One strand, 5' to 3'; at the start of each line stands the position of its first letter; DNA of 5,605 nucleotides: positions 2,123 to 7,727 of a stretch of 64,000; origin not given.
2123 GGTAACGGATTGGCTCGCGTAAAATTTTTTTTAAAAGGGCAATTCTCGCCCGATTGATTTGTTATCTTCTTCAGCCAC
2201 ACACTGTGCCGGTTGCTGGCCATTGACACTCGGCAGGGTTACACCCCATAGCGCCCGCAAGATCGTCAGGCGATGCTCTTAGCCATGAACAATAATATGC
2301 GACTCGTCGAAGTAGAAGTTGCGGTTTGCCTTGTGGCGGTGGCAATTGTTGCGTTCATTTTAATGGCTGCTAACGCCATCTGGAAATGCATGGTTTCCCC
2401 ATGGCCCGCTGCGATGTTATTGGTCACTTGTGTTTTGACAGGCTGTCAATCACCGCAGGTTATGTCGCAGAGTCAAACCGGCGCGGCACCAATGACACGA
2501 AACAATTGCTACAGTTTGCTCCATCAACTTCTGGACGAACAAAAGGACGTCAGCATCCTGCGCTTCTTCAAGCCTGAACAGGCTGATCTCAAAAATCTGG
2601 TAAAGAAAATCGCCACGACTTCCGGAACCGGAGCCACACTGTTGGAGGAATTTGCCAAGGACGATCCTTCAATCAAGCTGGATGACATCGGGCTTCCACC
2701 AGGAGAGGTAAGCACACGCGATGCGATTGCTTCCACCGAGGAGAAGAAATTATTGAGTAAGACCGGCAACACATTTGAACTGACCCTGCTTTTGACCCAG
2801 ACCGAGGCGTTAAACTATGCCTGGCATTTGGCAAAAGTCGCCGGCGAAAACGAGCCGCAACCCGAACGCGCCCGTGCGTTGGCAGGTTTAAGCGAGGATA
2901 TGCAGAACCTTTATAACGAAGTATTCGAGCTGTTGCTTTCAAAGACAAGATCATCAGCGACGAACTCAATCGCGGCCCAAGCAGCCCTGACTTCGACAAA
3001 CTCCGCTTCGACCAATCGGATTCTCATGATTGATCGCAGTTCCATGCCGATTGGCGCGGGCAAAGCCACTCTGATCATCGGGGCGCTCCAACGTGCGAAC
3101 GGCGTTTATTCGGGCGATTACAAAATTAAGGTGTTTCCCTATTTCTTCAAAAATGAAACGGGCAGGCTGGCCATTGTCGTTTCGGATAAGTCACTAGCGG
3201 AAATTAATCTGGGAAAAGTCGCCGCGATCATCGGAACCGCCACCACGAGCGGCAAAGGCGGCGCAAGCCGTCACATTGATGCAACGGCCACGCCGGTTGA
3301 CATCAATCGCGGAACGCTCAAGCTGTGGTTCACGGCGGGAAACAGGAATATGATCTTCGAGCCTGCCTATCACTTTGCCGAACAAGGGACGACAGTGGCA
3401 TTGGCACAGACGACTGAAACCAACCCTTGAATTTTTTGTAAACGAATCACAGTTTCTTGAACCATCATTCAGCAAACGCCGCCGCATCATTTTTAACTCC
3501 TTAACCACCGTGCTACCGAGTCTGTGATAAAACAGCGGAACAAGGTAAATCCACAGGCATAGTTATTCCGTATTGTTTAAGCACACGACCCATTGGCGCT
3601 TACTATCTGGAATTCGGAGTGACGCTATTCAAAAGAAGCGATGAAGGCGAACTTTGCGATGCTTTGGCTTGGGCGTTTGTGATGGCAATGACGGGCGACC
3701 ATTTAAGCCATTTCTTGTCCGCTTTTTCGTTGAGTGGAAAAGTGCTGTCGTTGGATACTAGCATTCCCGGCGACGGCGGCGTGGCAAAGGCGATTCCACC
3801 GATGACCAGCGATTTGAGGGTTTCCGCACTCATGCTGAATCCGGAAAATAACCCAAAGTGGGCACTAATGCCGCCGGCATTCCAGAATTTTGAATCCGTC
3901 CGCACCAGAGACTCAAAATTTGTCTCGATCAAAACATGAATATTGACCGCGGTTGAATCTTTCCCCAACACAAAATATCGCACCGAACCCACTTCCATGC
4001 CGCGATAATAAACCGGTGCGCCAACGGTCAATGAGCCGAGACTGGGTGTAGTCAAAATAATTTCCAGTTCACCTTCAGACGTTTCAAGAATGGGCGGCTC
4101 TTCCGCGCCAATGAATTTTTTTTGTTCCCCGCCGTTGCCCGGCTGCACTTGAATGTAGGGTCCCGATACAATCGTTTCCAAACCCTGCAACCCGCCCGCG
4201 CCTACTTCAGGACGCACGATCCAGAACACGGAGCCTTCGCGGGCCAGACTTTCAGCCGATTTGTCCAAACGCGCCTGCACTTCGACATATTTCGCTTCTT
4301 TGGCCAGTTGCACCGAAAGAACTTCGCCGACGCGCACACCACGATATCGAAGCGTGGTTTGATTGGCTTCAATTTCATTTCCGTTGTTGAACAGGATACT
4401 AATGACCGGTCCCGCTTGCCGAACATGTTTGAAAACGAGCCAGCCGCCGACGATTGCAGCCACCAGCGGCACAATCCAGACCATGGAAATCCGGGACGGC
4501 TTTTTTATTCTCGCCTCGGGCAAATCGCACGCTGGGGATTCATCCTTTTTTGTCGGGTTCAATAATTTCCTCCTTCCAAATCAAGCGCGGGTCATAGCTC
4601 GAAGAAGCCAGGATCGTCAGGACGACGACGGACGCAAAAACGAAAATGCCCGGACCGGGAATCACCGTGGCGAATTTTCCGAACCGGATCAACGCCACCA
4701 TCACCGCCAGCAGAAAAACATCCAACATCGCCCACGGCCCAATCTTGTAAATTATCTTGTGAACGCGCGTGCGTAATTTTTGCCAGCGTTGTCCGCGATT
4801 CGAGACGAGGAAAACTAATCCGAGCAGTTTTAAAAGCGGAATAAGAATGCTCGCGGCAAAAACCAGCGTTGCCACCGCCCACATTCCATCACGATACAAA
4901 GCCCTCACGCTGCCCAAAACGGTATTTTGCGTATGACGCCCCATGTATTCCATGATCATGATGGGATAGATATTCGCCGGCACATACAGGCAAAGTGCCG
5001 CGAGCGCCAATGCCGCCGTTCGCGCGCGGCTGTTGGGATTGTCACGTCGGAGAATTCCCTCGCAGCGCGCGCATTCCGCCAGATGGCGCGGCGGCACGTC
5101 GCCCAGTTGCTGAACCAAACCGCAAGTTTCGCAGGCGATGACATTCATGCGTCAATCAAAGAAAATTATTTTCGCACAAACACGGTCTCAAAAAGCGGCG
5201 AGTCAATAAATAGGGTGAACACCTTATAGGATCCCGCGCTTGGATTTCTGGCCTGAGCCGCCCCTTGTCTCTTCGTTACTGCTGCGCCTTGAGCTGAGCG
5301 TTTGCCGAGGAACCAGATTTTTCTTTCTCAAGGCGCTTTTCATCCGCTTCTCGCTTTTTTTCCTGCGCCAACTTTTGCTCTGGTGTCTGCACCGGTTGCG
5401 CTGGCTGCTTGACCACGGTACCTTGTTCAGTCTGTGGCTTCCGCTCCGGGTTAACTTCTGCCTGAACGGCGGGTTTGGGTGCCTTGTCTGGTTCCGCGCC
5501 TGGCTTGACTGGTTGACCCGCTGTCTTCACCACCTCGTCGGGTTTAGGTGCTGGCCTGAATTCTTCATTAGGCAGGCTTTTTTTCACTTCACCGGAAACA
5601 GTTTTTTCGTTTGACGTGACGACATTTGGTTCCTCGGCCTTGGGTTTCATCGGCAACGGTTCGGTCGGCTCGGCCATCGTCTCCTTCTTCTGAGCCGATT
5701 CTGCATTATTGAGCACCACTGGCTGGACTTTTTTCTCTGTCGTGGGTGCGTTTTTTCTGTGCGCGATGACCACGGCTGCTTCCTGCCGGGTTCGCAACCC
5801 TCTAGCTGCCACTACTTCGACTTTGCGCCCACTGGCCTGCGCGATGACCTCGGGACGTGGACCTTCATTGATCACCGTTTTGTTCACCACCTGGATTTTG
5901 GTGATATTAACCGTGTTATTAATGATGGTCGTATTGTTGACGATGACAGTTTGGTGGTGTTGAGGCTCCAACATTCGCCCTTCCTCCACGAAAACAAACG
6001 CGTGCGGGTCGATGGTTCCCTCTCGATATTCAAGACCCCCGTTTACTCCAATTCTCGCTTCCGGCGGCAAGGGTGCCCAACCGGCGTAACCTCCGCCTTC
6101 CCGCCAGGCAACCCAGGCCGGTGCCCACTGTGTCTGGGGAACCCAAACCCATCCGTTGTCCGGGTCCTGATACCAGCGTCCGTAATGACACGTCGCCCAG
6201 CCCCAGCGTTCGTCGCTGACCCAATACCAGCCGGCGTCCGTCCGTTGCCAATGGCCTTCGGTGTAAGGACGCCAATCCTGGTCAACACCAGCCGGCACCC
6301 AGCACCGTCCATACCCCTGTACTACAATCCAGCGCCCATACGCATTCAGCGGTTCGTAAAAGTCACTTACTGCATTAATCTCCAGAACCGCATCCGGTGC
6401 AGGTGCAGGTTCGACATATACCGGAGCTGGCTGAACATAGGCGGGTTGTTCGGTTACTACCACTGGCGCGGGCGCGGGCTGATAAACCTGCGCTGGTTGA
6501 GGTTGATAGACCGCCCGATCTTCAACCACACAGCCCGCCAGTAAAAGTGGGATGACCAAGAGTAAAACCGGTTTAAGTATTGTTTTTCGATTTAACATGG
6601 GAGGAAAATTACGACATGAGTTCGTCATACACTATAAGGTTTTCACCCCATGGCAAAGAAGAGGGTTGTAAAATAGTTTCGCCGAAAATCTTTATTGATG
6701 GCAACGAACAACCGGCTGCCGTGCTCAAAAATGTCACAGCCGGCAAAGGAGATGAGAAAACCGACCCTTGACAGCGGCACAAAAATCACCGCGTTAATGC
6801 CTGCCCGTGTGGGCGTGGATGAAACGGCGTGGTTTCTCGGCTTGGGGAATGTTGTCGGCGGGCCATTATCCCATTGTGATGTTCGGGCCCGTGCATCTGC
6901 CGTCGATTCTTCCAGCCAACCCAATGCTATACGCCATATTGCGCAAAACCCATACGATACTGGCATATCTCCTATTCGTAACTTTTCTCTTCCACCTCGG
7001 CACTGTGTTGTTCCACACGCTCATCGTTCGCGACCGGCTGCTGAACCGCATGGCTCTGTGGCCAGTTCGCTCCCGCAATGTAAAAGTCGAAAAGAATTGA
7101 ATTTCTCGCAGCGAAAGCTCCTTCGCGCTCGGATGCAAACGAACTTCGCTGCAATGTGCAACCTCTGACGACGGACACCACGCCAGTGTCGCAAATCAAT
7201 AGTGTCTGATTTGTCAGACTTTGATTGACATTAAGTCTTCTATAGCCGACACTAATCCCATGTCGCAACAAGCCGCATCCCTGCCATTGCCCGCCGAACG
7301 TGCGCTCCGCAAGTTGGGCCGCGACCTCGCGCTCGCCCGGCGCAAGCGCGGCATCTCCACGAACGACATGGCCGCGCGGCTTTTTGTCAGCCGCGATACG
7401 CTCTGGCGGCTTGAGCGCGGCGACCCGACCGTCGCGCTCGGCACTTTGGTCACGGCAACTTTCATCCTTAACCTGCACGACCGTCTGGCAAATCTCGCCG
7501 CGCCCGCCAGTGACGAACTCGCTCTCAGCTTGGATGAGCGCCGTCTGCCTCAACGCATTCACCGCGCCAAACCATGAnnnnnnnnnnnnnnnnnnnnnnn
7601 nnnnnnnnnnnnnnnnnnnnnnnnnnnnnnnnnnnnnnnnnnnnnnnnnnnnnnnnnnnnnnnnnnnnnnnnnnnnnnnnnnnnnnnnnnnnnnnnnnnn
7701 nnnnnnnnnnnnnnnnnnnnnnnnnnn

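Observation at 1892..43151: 41.2-kb integrative island at tRNA-Leu(CAA), bounded by a perfect 25-bp direct repeat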

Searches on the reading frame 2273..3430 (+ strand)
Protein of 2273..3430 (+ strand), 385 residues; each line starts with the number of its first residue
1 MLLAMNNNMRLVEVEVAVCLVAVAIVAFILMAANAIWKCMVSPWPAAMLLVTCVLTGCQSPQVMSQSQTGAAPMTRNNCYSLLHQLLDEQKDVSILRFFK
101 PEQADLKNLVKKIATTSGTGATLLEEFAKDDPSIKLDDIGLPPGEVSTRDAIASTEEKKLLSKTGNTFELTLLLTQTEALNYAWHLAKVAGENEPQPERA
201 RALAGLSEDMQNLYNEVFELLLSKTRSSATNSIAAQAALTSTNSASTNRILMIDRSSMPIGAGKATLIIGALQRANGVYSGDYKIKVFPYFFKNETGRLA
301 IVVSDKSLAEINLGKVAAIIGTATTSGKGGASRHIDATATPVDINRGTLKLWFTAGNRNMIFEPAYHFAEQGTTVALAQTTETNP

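Call 8: search_protein_families(library=pfam, proteins=[window:2273-3430:+])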
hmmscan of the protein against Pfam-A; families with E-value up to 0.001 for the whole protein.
window:2273-3430:+ (385 aa): 0 families

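Call 23: search_protein_families(library=ncbifam, max_evalue=0.01, proteins=[window:2273-3430:+])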
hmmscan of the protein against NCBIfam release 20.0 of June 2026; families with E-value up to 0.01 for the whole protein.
window:2273-3430:+ (385 aa): 0 families

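Call 56: search_protein_families(library=pfam, max_evalue=0.01, proteins=[window:2273-3430:+])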
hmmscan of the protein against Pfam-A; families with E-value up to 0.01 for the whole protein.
window:2273-3430:+ (385 aa): 0 families

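Call 81: search_protein_families(library=phrogs, max_evalue=0.001, proteins=[window:2273-3430:+])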
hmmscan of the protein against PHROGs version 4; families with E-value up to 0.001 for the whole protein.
window:2273-3430:+ (385 aa): 0 families
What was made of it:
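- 2273..6628 (.): Cargo: a 385-aa protein with no family hit, an MCE/MlaD protein (3603-4562) with a PqiA-like protein (4540-5148), and a DUF6600 protein (5276-6628). No NCBIfam or PHROG hit for 2273-3430 (calls 23, 81).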

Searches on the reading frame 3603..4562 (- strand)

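Call 8: search_protein_families(library=pfam, proteins=[window:3603-4562:-])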
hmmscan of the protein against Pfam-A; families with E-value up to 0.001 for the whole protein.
window:3603-4562:- (319 aa): 1 family
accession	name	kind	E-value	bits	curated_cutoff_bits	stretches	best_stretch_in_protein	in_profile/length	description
PF02470.25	MlaD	-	1.8e-25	89.4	25.1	2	51-142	2-81/81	MlaD protein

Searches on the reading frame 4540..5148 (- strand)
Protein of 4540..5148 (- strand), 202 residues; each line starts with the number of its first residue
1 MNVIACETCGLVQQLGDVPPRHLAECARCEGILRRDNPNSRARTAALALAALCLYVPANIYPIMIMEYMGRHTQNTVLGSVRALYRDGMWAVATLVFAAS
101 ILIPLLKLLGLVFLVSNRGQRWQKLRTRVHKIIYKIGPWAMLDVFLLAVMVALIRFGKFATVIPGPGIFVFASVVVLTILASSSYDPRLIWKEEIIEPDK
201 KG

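Call 8: search_protein_families(library=pfam, proteins=[window:4540-5148:-])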
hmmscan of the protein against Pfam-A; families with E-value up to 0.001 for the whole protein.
window:4540-5148:- (202 aa): 1 family
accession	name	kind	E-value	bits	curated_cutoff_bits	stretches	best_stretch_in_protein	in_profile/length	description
PF04403.18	PqiA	-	1.6e-49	168.2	23.8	1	43-193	3-154/156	Paraquat-inducible protein A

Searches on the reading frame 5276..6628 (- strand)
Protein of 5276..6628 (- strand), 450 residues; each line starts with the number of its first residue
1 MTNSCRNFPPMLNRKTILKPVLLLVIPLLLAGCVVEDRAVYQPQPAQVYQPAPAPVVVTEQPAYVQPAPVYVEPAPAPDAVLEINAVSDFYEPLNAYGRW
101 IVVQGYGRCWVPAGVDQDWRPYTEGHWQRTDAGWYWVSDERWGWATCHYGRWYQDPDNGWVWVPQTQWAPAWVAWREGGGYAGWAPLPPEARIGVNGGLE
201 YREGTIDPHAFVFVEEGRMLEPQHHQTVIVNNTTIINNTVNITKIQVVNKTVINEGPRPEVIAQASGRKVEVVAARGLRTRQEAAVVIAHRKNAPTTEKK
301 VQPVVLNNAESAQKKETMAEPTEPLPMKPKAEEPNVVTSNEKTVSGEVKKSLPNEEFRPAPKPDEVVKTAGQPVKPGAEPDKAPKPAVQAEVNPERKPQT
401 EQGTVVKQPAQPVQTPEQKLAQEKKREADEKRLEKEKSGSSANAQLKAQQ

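Call 8: search_protein_families(library=pfam, proteins=[window:5276-6628:-])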
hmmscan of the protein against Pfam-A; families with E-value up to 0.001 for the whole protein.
window:5276-6628:- (450 aa): 1 family
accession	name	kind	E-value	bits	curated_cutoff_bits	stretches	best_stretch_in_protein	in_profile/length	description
PF20245.3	DUF6600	-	1.4e-33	115.4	27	1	92-190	2-101/102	Family of unknown function (DUF6600)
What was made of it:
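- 2273..6628 (.): Pfam (call 8).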

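Call 81: search_protein_families(library=phrogs, max_evalue=0.001, proteins=[window:5276-6628:-])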
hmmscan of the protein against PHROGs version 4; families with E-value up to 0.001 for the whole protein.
window:5276-6628:- (450 aa): 0 families

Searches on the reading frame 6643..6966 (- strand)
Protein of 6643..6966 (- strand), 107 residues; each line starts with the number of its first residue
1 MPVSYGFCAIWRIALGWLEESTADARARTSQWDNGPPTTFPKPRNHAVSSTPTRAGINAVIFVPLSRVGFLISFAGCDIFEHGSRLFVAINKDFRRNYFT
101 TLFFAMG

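Call 82: search_protein_families(library=pfam, max_evalue=0.01, proteins=[window:6643-6966:-])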
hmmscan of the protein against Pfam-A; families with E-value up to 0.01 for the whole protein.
window:6643-6966:- (107 aa): 0 families

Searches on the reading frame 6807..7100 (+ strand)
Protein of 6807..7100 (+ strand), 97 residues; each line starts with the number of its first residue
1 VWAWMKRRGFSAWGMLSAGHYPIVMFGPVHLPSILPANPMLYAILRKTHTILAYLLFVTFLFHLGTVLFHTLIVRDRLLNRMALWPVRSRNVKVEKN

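Call 54: search_protein_families(library=pfam, max_evalue=0.01, proteins=[window:6807-7100:+])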
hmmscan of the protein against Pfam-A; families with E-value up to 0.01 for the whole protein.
window:6807-7100:+ (97 aa): 1 family
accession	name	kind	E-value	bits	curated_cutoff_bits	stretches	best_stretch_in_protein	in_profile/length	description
PF01292.26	Ni_hydr_CYTB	-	2.6e-07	31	30.1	1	23-82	132-176/179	Prokaryotic cytochrome b561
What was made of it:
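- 6807..7100 (+): Cytochrome b561 C-terminal fragment (pseudogene piece). PF01292 matched only at profile positions 132-176 of 179 (call 54).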

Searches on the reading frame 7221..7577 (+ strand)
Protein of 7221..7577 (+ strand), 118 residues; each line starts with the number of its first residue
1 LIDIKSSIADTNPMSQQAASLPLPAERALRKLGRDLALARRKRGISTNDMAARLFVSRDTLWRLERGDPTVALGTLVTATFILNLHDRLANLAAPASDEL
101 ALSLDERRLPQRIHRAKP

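Call 54: search_protein_families(library=pfam, max_evalue=0.01, proteins=[window:7221-7577:+])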
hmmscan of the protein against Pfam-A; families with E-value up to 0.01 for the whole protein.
window:7221-7577:+ (118 aa): 3 families
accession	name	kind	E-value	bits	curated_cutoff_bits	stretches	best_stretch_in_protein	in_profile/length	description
PF13560.12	HTH_31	-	3.3e-07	31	27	1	32-76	2-47/64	Helix-turn-helix domain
PF13413.12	HTH_25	-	0.00022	21.4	24.6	1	36-71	2-37/62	Helix-turn-helix domain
PF13443.12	HTH_26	-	0.005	17.5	22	1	41-77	7-44/63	Cro/C1-type HTH DNA-binding domain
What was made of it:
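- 7221..8803 (+): hipB-hipA toxin-antitoxin pair. HTH_31, 31 bits (call 54).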
